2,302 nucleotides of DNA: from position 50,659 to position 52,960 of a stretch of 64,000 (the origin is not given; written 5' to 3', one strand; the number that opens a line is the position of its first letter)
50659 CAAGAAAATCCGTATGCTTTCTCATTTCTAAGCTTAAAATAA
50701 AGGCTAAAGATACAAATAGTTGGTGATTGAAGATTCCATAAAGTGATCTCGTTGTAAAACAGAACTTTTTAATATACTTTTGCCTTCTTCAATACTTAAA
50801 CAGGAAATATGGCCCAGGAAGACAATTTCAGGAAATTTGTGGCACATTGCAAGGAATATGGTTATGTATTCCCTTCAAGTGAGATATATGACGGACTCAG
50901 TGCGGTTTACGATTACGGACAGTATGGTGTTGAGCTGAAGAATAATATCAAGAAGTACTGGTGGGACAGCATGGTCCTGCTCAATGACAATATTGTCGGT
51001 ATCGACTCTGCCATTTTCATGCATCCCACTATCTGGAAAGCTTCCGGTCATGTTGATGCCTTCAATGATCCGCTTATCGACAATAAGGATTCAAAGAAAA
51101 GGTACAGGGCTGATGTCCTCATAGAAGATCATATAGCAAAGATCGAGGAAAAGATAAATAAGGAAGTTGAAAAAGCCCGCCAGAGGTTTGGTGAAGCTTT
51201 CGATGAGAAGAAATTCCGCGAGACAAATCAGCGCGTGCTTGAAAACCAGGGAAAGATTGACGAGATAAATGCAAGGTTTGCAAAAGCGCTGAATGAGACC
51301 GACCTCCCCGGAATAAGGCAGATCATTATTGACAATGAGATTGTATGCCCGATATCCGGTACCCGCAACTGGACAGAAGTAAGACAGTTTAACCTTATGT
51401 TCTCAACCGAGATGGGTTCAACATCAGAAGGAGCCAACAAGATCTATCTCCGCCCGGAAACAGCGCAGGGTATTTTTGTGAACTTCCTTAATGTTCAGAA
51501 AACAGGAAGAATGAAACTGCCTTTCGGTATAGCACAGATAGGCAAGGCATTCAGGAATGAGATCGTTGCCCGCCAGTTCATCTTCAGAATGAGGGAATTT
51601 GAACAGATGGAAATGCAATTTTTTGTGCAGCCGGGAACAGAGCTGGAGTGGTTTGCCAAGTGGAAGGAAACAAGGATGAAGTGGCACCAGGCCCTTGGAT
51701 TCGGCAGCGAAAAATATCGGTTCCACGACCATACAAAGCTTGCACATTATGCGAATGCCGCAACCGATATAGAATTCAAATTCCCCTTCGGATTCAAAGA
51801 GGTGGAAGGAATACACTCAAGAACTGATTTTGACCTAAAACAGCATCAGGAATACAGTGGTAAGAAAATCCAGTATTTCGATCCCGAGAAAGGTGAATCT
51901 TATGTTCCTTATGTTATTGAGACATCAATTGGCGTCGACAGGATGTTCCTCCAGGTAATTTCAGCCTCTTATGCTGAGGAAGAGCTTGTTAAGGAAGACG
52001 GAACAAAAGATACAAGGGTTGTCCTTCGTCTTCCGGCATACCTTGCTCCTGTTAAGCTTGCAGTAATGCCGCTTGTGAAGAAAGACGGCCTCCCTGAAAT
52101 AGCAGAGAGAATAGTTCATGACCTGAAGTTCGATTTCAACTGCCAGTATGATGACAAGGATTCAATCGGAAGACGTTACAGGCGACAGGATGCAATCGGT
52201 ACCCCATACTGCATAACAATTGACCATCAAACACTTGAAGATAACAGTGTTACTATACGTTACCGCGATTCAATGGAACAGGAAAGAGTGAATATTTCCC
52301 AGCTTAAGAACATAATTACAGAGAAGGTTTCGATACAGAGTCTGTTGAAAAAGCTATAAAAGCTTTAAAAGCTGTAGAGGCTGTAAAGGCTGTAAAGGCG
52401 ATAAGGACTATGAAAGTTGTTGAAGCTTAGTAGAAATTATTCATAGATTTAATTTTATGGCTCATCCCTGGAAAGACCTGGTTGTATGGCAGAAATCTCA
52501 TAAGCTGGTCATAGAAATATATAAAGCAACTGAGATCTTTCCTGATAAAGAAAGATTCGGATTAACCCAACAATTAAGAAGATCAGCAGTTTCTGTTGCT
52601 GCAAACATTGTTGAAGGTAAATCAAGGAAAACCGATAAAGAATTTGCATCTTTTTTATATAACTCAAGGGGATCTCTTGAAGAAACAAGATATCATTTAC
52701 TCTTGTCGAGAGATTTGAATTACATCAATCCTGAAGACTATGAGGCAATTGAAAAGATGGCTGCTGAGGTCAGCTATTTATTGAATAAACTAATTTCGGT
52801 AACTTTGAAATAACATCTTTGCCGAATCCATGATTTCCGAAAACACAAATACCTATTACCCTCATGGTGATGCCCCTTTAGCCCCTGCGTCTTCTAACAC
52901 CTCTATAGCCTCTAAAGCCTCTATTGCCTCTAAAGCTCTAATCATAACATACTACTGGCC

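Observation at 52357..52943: Avd-like four-helix-bundle gene bracketed by inverted arrays of 9-nt repeats, an IVS-like cassette outside rRNA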

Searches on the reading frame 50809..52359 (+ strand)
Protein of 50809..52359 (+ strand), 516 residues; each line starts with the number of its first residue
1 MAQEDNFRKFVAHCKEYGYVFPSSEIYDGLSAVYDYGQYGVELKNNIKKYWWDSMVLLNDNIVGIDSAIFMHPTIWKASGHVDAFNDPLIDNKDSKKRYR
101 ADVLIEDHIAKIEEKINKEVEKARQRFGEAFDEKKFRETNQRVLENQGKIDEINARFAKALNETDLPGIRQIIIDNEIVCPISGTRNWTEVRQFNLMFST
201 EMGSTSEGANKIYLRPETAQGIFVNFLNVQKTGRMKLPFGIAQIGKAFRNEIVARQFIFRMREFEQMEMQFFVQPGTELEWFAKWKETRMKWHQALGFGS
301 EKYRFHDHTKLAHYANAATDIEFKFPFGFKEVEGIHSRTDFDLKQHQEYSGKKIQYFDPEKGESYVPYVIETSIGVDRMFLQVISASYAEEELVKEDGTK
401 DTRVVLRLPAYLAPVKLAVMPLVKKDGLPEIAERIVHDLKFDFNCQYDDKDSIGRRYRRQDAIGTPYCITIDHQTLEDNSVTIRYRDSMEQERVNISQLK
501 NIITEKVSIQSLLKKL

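Call 5: search_protein_families(library=pfam, proteins=[window:50809-52359:+])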
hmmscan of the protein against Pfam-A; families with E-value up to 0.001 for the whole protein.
window:50809-52359:+ (516 aa): 2 families
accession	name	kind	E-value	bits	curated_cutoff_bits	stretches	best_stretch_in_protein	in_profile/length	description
PF03129.25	HGTP_anticodon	-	1e-20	74.1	21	1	417-505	2-93/94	Anticodon binding domain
PF00587.30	tRNA-synt_2b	-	3.4e-13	50.5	29.3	1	206-384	5-176/179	tRNA synthetase class II core domain (G, H, P, S and T)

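Call 35: find_related_loci(query=window:50809-52356:+, collection=metagenome_contigs, flank=2200)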
Query window:50809-52356:+ (516 aa) in metagenome_contigs; peptide patterns used: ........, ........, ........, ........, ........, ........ (x = any residue, [..] = any of these).
600 stretches matched a pattern (row limit reached: there are more); 597 encode a relative of the query (tblastn E <= 1e-3); the best 80 are kept; 80 distinct loci.
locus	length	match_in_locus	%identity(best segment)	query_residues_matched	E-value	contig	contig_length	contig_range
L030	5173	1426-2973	90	1-516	0e+0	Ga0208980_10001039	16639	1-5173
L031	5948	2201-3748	88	1-516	0e+0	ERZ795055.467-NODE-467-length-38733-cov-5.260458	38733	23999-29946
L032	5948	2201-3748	88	1-516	0e+0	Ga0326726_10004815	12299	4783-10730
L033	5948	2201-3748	81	1-516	0e+0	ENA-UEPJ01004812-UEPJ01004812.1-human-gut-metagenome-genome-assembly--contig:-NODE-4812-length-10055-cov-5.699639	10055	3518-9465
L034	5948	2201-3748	82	1-516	0e+0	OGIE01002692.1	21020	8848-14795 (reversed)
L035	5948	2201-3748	80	1-516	0e+0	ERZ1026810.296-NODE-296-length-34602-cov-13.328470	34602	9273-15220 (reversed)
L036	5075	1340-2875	80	1-516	0e+0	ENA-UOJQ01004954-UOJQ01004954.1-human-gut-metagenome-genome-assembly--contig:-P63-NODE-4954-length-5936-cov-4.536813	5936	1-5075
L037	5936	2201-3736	79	1-516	0e+0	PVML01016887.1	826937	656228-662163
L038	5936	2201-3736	79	1-516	0e+0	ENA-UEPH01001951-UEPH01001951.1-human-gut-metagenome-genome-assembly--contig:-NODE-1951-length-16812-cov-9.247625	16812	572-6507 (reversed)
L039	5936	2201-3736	79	1-516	0e+0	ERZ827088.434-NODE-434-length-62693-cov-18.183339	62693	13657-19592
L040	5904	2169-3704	79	1-516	0e+0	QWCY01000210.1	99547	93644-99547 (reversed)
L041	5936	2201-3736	79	1-516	0e+0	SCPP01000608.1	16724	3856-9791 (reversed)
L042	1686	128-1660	80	1-514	0e+0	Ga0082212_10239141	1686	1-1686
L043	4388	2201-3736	78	1-516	0e+0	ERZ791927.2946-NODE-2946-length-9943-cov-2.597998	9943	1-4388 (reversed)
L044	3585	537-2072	80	1-516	0e+0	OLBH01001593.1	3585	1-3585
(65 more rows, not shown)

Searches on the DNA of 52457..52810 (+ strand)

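Call 68: search_rna_families(sources=[L117, L116, L113], threshold=gathering)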
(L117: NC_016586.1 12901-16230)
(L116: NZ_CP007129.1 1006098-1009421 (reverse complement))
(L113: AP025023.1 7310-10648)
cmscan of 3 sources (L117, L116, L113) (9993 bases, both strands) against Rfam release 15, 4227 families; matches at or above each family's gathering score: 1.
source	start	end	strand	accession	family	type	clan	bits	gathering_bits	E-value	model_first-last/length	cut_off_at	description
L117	283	3330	+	RF02541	LSU_rRNA_bacteria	Gene; rRNA;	CL00112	2529.4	50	0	1-2762/2925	3'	Bacterial large subunit ribosomal RNA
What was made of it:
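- One of these (L117) lies inside Azospirillum 23S rRNA: call 68.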
